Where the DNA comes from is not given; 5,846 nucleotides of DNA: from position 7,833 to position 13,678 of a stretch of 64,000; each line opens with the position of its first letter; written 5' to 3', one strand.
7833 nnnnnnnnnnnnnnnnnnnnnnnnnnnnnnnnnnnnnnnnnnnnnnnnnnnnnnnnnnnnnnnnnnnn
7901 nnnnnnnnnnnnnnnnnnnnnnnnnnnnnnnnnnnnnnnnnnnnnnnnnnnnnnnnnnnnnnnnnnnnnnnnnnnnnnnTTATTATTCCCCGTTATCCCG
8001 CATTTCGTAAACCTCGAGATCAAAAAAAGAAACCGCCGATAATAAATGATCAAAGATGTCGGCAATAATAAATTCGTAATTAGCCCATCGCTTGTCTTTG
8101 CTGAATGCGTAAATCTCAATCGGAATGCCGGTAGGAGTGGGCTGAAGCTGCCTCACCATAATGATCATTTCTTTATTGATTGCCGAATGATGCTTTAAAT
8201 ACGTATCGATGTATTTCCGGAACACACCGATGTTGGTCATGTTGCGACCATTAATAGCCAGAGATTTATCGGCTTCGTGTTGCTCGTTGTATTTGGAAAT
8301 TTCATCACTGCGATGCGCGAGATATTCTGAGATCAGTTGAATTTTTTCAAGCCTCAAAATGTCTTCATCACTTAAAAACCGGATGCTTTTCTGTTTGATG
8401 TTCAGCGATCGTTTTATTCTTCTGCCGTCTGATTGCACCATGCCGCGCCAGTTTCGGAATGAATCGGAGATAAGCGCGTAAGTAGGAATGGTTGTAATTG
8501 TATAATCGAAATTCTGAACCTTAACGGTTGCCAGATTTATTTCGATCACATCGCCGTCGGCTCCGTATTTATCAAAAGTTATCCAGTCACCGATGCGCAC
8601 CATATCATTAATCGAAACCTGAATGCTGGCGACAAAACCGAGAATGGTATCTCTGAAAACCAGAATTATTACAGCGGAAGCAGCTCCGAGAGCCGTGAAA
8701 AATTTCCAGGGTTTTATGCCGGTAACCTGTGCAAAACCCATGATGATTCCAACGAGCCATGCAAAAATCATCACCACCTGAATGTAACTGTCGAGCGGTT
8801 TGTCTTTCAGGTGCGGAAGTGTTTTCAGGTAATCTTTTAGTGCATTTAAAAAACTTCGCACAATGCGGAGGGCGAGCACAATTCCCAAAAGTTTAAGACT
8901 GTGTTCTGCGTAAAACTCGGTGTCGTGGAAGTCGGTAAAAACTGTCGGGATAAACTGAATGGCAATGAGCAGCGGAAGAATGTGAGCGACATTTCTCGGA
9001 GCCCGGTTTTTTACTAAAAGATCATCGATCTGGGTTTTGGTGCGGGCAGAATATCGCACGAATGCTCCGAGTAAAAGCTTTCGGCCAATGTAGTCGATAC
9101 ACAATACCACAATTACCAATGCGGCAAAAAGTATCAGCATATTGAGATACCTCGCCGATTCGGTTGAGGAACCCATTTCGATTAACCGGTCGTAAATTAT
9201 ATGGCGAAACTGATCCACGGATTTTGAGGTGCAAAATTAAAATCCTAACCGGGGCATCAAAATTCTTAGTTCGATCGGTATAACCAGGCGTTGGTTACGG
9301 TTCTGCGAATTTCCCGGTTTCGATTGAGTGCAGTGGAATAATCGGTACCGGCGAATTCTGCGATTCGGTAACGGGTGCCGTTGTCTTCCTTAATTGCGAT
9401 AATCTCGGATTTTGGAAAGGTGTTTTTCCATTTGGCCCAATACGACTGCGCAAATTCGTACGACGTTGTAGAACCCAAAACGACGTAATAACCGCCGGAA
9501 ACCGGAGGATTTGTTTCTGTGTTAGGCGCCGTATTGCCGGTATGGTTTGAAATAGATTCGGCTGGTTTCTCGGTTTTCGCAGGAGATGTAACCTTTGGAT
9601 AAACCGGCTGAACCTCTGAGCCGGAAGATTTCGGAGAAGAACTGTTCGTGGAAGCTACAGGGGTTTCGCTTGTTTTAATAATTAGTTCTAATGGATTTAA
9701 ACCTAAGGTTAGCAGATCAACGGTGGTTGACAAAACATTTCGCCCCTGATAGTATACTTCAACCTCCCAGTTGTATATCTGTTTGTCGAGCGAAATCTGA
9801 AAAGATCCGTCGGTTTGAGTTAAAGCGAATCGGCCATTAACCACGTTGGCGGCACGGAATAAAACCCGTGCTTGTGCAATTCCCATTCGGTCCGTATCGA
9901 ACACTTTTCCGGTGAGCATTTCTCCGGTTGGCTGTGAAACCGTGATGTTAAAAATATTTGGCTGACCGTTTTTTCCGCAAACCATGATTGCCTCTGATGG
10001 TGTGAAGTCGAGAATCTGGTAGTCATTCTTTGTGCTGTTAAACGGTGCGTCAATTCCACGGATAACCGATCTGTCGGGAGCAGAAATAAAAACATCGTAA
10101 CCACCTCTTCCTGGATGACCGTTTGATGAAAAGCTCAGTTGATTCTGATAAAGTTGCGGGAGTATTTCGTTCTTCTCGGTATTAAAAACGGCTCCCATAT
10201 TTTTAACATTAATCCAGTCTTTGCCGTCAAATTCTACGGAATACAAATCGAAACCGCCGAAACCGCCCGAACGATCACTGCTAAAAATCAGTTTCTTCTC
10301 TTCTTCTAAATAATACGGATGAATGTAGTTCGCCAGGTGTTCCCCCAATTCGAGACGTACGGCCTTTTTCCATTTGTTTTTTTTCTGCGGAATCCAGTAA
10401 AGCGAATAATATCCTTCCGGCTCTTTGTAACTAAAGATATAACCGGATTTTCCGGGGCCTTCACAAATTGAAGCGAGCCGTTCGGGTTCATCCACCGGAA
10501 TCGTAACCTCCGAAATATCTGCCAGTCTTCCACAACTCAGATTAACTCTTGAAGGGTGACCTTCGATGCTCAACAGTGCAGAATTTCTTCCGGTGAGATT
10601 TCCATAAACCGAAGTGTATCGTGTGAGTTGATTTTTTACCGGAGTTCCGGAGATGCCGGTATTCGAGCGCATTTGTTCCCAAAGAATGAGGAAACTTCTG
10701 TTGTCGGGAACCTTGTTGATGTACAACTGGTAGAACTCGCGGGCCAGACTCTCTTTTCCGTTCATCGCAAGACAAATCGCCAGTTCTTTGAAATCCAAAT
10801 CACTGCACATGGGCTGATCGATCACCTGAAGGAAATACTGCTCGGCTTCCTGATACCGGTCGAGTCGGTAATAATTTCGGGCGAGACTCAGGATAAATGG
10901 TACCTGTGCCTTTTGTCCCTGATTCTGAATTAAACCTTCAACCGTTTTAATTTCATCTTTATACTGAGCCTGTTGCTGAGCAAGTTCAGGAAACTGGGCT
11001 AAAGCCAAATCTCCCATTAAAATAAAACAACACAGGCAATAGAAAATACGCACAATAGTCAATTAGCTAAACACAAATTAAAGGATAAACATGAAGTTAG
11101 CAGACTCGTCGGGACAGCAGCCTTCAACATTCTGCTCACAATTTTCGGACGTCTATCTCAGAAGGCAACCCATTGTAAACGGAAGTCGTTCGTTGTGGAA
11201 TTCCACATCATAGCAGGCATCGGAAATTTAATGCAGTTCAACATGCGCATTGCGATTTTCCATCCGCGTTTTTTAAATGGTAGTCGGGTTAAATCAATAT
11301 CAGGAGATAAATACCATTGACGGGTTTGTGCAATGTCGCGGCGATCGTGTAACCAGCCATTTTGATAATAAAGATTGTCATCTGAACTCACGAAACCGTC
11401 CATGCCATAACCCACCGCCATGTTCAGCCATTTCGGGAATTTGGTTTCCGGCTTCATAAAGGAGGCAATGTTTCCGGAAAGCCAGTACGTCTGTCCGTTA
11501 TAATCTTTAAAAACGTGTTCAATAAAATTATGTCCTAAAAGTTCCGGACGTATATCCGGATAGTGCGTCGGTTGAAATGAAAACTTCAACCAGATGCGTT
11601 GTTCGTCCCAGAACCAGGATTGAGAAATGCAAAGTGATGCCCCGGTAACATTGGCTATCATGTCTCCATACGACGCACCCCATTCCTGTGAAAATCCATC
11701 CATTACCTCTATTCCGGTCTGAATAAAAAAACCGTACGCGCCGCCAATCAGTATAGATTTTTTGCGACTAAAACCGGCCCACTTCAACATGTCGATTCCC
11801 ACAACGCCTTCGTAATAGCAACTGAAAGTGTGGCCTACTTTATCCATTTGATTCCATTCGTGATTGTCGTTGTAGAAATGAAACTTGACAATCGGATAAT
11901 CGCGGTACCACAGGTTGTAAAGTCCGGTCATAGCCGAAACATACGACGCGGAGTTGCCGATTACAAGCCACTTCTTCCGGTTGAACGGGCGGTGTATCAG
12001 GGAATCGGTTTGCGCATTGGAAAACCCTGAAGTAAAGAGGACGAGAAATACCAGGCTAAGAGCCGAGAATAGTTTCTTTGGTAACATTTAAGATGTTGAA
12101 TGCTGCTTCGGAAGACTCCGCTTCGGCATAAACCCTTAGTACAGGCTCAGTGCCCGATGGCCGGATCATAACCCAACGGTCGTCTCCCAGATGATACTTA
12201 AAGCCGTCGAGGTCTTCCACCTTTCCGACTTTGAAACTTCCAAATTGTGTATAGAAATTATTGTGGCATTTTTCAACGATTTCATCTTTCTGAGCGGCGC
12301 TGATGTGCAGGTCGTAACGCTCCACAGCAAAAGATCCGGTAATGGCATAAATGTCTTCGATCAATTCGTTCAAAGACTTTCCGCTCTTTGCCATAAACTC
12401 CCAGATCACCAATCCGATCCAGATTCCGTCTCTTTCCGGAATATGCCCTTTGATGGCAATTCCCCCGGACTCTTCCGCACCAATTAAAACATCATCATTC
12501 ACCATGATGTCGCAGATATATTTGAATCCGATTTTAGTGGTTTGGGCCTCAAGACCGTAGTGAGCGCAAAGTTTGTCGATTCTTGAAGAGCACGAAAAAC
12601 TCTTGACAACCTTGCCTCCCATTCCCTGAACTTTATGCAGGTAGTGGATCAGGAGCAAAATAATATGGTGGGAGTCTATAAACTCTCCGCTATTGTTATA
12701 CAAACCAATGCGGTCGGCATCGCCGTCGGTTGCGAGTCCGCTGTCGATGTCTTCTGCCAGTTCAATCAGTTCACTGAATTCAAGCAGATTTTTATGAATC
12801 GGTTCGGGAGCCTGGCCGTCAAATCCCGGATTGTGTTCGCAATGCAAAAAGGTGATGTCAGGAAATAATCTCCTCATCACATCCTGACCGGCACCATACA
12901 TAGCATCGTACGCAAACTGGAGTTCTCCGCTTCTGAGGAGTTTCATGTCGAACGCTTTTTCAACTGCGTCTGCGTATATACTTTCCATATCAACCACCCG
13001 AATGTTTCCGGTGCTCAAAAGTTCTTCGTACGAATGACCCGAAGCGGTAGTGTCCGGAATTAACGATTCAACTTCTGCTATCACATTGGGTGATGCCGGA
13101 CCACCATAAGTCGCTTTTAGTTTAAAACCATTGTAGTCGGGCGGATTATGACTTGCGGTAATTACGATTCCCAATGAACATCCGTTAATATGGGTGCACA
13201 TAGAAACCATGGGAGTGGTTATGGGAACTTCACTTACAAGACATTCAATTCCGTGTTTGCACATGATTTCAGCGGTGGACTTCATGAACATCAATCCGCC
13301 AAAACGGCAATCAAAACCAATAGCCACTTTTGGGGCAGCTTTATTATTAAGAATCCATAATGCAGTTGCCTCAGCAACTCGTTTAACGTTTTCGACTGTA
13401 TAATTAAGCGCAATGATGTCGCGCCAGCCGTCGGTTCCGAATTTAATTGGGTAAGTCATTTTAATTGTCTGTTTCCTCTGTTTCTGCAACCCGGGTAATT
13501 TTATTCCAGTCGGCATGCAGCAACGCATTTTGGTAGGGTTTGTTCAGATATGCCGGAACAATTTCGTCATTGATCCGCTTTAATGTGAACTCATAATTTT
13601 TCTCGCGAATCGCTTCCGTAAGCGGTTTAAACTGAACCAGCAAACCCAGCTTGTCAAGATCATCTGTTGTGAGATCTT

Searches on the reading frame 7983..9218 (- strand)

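Call 25: search_protein_families(library=pfam, proteins=[window:7983-9218:-], max_evalue=0.001)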
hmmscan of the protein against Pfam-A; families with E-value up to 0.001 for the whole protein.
window:7983-9218:- (411 aa): 1 family
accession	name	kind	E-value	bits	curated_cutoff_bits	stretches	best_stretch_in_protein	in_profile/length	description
PF00924.24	MS_channel_2nd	-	1.2e-15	57.8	20.2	1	190-258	1-67/68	Mechanosensitive ion channel, beta-domain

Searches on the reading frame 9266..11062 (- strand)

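Call 25: search_protein_families(library=pfam, proteins=[window:9266-11062:-], max_evalue=0.001)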
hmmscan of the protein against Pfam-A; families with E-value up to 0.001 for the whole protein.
window:9266-11062:- (598 aa): 2 families
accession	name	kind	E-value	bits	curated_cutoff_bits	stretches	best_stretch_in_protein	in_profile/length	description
PF07719.23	TPR_2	-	0.00021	21.6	27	0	60-81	7-28/34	Tetratricopeptide repeat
PF13174.12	TPR_6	-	0.00027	21.8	26.3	0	59-83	5-29/33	Tetratricopeptide repeat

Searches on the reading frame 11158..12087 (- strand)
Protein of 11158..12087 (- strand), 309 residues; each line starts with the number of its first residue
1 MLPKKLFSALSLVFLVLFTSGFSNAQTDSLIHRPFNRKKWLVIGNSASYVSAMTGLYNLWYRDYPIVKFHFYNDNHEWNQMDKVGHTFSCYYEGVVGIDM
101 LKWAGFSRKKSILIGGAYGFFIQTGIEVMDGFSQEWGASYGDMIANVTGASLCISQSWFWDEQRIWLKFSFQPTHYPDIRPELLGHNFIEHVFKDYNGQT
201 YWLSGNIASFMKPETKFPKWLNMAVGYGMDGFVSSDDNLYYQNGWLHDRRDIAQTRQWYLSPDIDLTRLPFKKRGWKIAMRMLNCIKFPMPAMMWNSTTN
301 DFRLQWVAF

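Call 41: search_protein_families(library=pfam, proteins=[window:11158-12087:-], max_evalue=0.00001)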
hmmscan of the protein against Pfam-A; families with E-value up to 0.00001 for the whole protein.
window:11158-12087:- (309 aa): 1 family
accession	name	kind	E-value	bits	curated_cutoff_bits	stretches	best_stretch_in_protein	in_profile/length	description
PF10043.14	DUF2279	-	5.7e-10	40.2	28.6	1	75-153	8-86/91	Predicted periplasmic lipoprotein (DUF2279)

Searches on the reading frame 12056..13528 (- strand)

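Call 41: search_protein_families(library=pfam, proteins=[window:12056-13528:-], max_evalue=0.00001)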
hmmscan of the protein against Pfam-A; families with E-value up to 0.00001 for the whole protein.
window:12056-13528:- (490 aa): 4 families
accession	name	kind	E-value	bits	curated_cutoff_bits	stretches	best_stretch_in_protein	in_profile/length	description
PF02878.22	PGM_PMM_I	-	1.4e-32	112.7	22.5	1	28-159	2-133/138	Phosphoglucomutase/phosphomannomutase, alpha/beta/alpha domain I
PF02880.22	PGM_PMM_III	-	3.3e-26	92.1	20.7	1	285-394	1-112/115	Phosphoglucomutase/phosphomannomutase, alpha/beta/alpha domain III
PF02879.22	PGM_PMM_II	-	5.1e-15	56.3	29.3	1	185-281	3-103/103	Phosphoglucomutase/phosphomannomutase, alpha/beta/alpha domain II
PF00408.26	PGM_PMM_IV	-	5.4e-11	42.8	23.1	1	439-476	22-58/68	Phosphoglucomutase/phosphomannomutase, C-terminal domain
